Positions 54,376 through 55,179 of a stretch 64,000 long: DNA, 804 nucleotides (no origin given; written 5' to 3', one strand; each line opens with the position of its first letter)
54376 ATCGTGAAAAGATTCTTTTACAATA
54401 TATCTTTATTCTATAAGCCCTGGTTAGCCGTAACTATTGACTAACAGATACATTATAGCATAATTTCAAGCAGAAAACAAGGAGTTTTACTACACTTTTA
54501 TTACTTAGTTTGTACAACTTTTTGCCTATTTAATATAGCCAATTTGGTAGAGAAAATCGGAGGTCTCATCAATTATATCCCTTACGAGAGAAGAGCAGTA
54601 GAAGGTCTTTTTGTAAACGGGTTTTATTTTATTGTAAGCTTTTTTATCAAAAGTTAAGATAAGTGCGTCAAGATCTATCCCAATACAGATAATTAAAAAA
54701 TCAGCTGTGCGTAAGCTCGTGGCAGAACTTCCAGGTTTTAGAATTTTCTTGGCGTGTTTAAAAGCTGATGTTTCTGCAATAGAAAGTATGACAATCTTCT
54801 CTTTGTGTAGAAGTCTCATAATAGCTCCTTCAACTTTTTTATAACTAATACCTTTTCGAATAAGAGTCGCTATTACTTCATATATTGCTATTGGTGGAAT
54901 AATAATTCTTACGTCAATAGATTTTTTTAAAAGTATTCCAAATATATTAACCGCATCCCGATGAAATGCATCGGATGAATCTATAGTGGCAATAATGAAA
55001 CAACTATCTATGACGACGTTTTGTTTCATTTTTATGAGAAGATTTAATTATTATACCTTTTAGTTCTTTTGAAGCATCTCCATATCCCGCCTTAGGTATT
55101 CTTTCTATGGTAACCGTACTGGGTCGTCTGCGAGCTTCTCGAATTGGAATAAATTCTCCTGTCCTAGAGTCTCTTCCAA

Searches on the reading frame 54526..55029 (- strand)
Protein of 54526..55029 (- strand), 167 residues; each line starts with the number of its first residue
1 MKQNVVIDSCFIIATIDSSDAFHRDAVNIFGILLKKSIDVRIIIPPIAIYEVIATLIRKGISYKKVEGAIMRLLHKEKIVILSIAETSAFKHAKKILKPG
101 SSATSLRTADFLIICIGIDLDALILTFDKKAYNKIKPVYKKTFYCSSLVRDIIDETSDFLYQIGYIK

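Call 78: search_protein_families(library=pfam, proteins=[window:54526-55029:-], max_evalue=0.001)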
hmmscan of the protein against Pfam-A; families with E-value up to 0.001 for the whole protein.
window:54526-55029:- (167 aa): 1 family
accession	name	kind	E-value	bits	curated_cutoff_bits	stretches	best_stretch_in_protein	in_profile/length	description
PF01850.27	PIN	-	2.2e-08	35.2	23.6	1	5-132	1-115/120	PIN domain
